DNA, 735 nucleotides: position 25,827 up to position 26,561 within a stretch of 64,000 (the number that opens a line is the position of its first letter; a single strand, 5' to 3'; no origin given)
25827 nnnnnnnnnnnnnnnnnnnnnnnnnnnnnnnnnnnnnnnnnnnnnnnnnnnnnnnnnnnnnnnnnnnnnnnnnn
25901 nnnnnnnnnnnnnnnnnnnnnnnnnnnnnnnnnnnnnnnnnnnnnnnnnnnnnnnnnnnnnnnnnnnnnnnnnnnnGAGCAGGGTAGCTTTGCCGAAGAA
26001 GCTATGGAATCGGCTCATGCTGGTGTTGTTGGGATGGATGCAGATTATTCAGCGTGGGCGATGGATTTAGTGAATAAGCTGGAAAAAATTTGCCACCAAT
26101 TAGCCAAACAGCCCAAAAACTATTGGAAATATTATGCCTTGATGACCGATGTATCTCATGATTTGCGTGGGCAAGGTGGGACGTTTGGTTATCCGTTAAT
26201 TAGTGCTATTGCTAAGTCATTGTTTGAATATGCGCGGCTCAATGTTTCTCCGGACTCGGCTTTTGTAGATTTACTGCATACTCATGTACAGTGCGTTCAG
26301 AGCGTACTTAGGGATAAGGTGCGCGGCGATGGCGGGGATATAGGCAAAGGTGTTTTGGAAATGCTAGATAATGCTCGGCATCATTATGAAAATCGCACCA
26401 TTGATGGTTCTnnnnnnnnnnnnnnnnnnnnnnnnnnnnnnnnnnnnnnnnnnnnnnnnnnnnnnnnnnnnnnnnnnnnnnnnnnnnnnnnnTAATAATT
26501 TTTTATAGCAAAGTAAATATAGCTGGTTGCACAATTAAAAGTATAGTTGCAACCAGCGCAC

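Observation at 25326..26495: Receiver-Hpt fusion whose receiver has Glu at the phospho-acceptor position (and DS instead of DD)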

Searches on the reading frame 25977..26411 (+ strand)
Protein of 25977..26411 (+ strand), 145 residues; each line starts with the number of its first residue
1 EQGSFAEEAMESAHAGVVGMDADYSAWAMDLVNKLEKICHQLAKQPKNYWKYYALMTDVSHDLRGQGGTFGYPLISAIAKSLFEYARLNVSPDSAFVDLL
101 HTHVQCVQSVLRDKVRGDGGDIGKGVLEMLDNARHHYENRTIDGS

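Call 21: search_solved_structures(query=A2, max_evalue=10, show_alignments=4)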
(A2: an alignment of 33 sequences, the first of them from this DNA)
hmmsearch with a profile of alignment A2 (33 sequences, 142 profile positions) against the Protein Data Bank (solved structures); distinct sequences matched with E-value up to 10: 11.
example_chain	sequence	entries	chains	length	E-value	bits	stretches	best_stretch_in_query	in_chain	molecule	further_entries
6ff6_A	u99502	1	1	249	3.8e-05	26.8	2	16-86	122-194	BRIC1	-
2ld6_A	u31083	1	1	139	0.002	21.2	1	24-126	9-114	Chemotaxis protein CheA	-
2lch_A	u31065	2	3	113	0.012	18.7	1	23-118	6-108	Protein OR38 | computationally designed four-helix bundle protein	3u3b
1i5n_A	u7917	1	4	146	0.02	17.9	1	22-85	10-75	CHEMOTAXIS PROTEIN CHEA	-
1tqg_A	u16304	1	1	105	0.022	17.8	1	24-111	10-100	Chemotaxis protein cheA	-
8c5v_C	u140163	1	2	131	0.027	17.6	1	22-84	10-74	Chemotaxis protein CheA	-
2lp4_A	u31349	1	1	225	0.081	16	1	22-84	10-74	Chemotaxis protein CheA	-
6s1k_A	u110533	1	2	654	0.54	13.3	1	22-84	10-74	Chemotaxis protein CheA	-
2z0v_A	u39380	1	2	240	1.1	12.3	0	27-74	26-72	SH3-containing GRB2-like protein 3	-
7ank_A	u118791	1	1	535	2.9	10.9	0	11-48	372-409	Alpha-actinin-2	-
8th8_S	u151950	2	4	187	6.8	9.8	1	8-58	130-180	Coiled-coil domain-containing protein 153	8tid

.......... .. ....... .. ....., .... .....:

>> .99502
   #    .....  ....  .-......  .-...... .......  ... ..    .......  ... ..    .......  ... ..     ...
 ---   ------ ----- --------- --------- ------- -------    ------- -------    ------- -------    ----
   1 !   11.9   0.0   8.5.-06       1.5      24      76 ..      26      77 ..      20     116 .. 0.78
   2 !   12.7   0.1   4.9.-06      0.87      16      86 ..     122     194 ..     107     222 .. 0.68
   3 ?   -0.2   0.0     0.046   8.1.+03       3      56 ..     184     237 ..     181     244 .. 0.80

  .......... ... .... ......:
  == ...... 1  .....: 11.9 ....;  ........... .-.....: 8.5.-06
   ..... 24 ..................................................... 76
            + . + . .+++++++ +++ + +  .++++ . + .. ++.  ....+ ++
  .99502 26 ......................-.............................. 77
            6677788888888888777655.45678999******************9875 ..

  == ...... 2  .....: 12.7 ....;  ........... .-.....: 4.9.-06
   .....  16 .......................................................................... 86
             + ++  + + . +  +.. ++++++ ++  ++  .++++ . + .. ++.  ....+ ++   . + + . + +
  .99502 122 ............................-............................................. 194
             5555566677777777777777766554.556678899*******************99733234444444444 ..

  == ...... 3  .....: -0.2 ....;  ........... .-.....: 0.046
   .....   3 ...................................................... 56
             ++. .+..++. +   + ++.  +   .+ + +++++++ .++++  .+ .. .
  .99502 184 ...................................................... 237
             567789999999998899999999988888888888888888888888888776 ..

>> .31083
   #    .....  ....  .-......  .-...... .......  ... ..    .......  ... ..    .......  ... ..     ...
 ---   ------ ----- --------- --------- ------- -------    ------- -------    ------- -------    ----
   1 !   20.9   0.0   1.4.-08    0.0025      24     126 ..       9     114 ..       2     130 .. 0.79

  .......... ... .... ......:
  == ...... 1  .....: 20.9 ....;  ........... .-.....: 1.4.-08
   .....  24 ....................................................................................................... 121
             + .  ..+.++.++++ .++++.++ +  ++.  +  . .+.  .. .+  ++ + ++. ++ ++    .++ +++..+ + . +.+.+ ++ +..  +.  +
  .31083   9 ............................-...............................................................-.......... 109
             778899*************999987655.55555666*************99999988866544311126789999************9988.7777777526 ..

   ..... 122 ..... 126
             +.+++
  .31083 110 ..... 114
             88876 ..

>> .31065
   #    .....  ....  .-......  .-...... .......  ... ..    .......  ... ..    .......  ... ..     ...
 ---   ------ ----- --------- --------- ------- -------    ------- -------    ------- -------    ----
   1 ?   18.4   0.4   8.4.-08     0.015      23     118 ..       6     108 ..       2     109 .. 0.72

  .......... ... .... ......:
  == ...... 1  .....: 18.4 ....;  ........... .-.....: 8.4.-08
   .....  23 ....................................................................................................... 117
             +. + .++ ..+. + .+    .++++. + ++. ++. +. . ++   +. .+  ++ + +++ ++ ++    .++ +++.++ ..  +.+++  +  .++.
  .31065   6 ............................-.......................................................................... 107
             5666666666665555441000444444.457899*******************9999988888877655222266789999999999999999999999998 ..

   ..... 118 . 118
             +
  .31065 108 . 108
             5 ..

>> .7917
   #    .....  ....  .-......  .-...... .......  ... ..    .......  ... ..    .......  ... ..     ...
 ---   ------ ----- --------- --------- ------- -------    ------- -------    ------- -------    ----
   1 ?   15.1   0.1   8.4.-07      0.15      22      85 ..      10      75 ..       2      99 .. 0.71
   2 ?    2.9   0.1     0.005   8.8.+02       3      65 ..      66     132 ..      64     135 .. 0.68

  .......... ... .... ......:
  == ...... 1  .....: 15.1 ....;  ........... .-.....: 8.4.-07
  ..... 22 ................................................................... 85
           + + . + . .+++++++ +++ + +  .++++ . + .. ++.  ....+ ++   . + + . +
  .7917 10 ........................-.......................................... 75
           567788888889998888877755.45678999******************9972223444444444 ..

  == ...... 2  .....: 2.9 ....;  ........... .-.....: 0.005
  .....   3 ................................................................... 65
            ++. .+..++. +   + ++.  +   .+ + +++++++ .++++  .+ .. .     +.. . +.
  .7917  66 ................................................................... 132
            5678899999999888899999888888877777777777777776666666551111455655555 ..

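Call 30: predict_structure(alignment_id=A2)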
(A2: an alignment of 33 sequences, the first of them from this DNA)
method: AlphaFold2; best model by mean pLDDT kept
length: 145 residues; sequences in the alignment: 33
mean_pLDDT: 88.8   pTM: 0.78
mean pLDDT of the five models: 88.8, 86.8, 86.2, 85.2, 85.1
residues with pLDDT >= 90: 103; 70-90: 27; 50-70: 13; < 50: 2
segments of 3 or more residues with pLDDT < 50: none
pLDDT, mean of each block of 10 residues (from residue 1): 61 68 92 98 96 97 90 95 92 94 96 93 93 89 68
secondary structure, 60 per line:
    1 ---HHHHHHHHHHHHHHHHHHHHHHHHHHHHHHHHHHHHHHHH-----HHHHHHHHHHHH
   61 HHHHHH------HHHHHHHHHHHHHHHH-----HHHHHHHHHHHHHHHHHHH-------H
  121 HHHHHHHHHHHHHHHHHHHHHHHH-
elements in order: H4-43 H49-66 H73-88 H94-112 H120-144

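Call 33: fold_search(model_id=the predicted structure, library=pdb)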
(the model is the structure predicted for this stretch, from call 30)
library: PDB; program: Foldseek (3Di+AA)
matches with E <= 10: 293; with E <= 0.001: 0
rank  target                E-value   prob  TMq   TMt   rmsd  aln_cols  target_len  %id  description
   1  8c5v_C                4.2e-02  1.00  0.65  0.71   3.1       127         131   14  Chemotaxis core signalling unit from E protein lysed E. coli cells (released 2023-09-13)
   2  1i5n_C                9.7e-02  1.00  0.62  0.71   3.3       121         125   14  Crystal structure of the P1 domain of CheA from Salmonella typhimurium (released 2001-07-11)
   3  1i5n_A                1.6e-01  1.00  0.64  0.71   3.4       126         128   13  Crystal structure of the P1 domain of CheA from Salmonella typhimurium (released 2001-07-11)
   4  2lp4_MODEL_1_A        1.7e-01  1.00  0.64  0.44   3.3       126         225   13  Solution structure of P1-CheY/P2 complex in bacterial chemotaxis (released 2012-10-24)
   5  3myf_A                1.7e-01  0.99  0.46  0.55   5.5       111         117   14  The Crystal Structure of the HPT domain from the Hpt Sensor Hybrid Histidine Kinase from Shewanella to 1.80A (released 2010-05-26)
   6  7c1i_A                1.7e-01  0.92  0.37  0.43   5.1       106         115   17  Crystal structure of histidine-containing phosphotransfer protein B (HptB) from Pseudomonas aeruginosa PAO1 (released 2020-11-04)
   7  1tqg                  2.4e-01  1.00  0.54  0.72   3.0       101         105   16  CheA phosphotransferase domain from Thermotoga maritima (released 2004-09-07)
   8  7t03_MODEL_1_A        2.9e-01  0.99  0.52  0.69   3.2       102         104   14  NMR structure of a designed cold unfolding four helix bundle (released 2022-03-02)
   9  2lch_MODEL_1_A        3.6e-01  1.00  0.58  0.72   3.0       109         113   16  Solution NMR Structure of a Protein With a Redesigned Hydrophobic Core, Northeast Structural Genomics Consorti (released 2011-05-25)
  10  3u3b_A                3.6e-01  0.93  0.46  0.60   4.5       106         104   15  Crystal Structure of Computationally Redesigned Four-Helix Bundle (released 2012-06-13)
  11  3myf_D                4.0e-01  0.77  0.38  0.46   8.9       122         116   15  The Crystal Structure of the HPT domain from the Hpt Sensor Hybrid Histidine Kinase from Shewanella to 1.80A (released 2010-05-26)
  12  6ch2_E                4.0e-01  0.44  0.32  0.32  19.1       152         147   10  Crystal structure of the cytoplasmic domain of FlhA and FliT-FliD complex (released 2018-05-16)
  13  8pbw_B                4.2e-01  0.87  0.40  0.44  10.1       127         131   12  Histidine-containing phosphotransfer protein from Chaetomium thermophilum (released 2024-07-03)
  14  3kyj_A                5.2e-01  0.99  0.66  0.73   2.9       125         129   14  Crystal structure of the P1 domain of CheA3 in complex with CheY6 from R. sphaeroides (released 2010-02-16)
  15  3u3b_B                6.0e-01  0.90  0.47  0.62   4.3       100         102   14  Crystal Structure of Computationally Redesigned Four-Helix Bundle (released 2012-06-13)
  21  3kyi_A                7.1e-01  0.99  0.66  0.74   2.6       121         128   13  Crystal structure of the phosphorylated P1 domain of CheA3 in complex with CheY6 from R. sphaeroides (released 2010-02-16)
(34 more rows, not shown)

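Call 52: search_protein_representatives(alignment_id=A2)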
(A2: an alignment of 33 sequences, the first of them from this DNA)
Query: 33 sequences, 142 profile positions. Proteins with E-value up to 0.001 (for the whole library): 2944; up to 1e-10: 1519; up to 1e-30: 63. The best 150 are listed.
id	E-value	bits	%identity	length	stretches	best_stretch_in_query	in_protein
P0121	5.6e-51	188.4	-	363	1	3-138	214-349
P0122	1.2e-50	187.3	-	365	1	1-139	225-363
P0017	5.5e-50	185.1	-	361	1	2-140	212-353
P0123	4.4e-48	179.0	-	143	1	4-139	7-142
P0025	9.1e-48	178.0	-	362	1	2-140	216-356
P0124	1.7e-47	177.1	-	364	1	2-138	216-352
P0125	6.9e-47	175.1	-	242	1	1-140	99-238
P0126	1.5e-45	170.7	-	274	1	4-139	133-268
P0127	1.7e-44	167.3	-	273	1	11-139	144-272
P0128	6.6e-43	162.2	-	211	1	3-140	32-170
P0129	2.4e-42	160.4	-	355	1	3-139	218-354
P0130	5.1e-42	159.3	-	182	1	5-139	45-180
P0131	5.2e-42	159.3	-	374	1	3-139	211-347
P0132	1.4e-41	157.9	-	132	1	17-138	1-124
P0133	2.2e-41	157.3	-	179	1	2-137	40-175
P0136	4.3e-40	153.1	-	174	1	3-137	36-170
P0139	1.7e-39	151.1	-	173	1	5-138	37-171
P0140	2.5e-39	150.6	-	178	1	4-137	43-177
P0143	4.0e-38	146.7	-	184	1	2-141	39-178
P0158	6.2e-34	133.1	-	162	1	2-139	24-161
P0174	1.0e-31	125.9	-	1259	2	7-137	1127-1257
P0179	2.5e-31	124.7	-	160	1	7-138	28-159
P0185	7.4e-30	119.9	-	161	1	3-138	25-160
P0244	4.2e-26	107.7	-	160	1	5-137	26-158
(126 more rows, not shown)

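Call 55: search_protein_families(library=pfam, proteins=[P0130, P0133, P0136, P0139, P0140, P0143, P0158, P0185, P0244, P0174], max_evalue=1)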
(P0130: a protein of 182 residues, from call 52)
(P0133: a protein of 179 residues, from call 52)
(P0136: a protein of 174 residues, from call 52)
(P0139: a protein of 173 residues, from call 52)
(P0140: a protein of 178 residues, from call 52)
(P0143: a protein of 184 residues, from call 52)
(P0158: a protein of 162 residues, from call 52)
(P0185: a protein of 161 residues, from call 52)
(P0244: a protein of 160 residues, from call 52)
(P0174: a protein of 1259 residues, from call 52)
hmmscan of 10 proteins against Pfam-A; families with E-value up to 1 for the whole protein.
P0130 (182 aa): 2 families
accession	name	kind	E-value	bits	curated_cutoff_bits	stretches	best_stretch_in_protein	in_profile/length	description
PF01627.28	Hpt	-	0.0035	18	24.6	1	77-140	19-70/84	Hpt domain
PF22835.1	TEX13B-like_middle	-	0.085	13.6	27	1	66-147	19-103/110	Testis-expressed protein 13B-like, middle domain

P0133 (179 aa): 1 family
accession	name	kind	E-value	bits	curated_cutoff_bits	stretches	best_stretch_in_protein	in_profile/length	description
PF01627.28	Hpt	-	0.084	13.6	24.6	1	62-120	6-55/84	Hpt domain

P0136 (174 aa): 1 family
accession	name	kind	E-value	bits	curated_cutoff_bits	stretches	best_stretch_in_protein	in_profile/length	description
PF01627.28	Hpt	-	5.7e-07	30.1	24.6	1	68-139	21-80/84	Hpt domain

P0139 (173 aa): 3 families
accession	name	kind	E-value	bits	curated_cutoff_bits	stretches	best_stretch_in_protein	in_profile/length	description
PF01627.28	Hpt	-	8.3e-07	29.6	24.6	1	62-125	8-66/84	Hpt domain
PF12953.12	DUF3842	-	0.084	13.7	28.5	0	148-170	5-27/130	Domain of unknown function (DUF3842)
PF22835.1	TEX13B-like_middle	-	0.14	12.9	27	1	87-119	48-80/110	Testis-expressed protein 13B-like, middle domain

P0140 (178 aa): 2 families
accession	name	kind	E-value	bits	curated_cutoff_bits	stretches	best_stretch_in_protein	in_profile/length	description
PF01627.28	Hpt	-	0.00014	22.5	24.6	1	66-137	2-71/84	Hpt domain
PF16507.11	HEAT_PSME4_mid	-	0.00061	19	25.2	1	48-175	223-343/524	Proteasome activator complex subunit 4, mid HEAT repeats region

P0143 (184 aa): 0 families

P0158 (162 aa): 1 family
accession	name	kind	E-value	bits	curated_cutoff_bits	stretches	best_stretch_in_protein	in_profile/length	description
PF01627.28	Hpt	-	7.1e-05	23.4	24.6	1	42-128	2-80/84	Hpt domain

P0185 (161 aa): 0 families

P0244 (160 aa): 3 families
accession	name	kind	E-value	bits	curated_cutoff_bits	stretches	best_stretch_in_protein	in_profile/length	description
PF01627.28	Hpt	-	3.2e-09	37.4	24.6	1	40-122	1-72/84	Hpt domain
PF22688.2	Hda_lid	-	0.27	11.7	27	0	27-62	5-44/65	Hda, lid domain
PF06292.23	MUN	-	0.3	10.5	24.2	1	28-104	296-360/473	MUN domain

P0174 (1259 aa): 15 families
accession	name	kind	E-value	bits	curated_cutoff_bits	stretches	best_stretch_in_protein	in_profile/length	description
PF00072.30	Response_reg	-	1.3e-60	202.9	30.2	3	952-1064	1-110/111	Response regulator receiver domain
PF02518.31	HATPase_c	-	1.2e-29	103.5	26.4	1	664-779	1-110/111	Histidine kinase-, DNA gyrase B-, and HSP90-like ATPase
PF08447.18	PAS_3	-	2.1e-27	95.6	25.6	2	162-249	2-88/89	PAS fold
PF13426.13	PAS_9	-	4.7e-27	94.7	27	2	397-499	2-103/103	PAS domain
PF00989.32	PAS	-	1e-23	84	22.6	3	390-490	5-109/113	PAS fold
PF00512.31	HisKA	-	1.1e-21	77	26.9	1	553-617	2-66/66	His Kinase A (phospho-acceptor) domain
PF08448.16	PAS_4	-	1e-17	64.7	23.1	2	393-502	2-110/110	PAS fold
PF13188.13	PAS_8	-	5.7e-09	36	21.8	1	387-443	2-58/65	PAS domain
PF23198.2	PDE8A_N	-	3e-05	24.4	29.6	1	950-1041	10-102/147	PDE8A-like, N-terminal domain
PF12860.13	PAS_7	-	0.0015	19.1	27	0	392-424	1-33/115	PAS fold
PF07464.16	ApoLp-III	-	0.012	16.2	36.3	0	501-547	43-89/146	Apolipophorin-III precursor (apoLp-III)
PF01627.28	Hpt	-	0.019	15.7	24.6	1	1144-1228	6-82/84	Hpt domain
PF08946.15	Osmo_CC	-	0.1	13.3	24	1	499-527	2-30/46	Osmosensory transporter coiled coil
PF10819.13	DUF2564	-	0.53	11.2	26.3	0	483-550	14-78/79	Protein of unknown function (DUF2564)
PF14362.11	DUF4407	-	0.71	9.5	31.3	0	501-558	187-244/297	Domain of unknown function (DUF4407)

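Call 56: list_cluster_members(proteins=[P0136, P0139, P0143, P0174, P0036, P0112])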
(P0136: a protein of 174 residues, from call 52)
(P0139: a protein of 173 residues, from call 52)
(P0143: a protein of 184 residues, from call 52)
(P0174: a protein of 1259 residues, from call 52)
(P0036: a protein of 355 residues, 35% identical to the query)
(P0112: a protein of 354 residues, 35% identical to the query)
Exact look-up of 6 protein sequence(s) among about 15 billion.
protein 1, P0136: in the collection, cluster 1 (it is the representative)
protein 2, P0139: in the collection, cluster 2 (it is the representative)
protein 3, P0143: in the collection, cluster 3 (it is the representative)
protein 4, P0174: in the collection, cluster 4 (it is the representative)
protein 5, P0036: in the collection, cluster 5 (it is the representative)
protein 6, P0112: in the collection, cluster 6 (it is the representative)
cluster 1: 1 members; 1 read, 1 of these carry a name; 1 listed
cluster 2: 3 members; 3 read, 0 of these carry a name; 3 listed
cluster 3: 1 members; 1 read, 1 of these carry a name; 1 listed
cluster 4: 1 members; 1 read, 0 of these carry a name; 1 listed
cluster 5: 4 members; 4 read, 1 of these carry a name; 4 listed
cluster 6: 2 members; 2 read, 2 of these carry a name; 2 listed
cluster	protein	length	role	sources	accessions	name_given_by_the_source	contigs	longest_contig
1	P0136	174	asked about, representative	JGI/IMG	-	Hpt domain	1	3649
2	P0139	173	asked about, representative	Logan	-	-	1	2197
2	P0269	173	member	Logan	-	-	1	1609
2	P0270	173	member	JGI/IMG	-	-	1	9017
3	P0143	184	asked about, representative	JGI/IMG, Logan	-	hypothetical protein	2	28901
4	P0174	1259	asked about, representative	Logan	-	-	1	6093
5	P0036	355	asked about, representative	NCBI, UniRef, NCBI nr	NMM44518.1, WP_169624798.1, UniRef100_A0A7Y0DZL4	response regulator [Rhodospirillaceae bacterium KN72] | Response regulator n=1 Tax=Pacificispira spongiicola TaxID=2729598 RepID=A0A7Y0DZL4_9PROT | response regulator [Pacificispira spongiicola]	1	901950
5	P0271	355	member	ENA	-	-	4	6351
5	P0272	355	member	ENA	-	-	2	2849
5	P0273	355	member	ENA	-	-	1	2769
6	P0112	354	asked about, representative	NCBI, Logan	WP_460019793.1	response regulator [Magnetospira thiophila]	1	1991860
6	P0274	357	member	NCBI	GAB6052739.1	hypothetical protein JCM17960_15590 [Magnetospira thiophila]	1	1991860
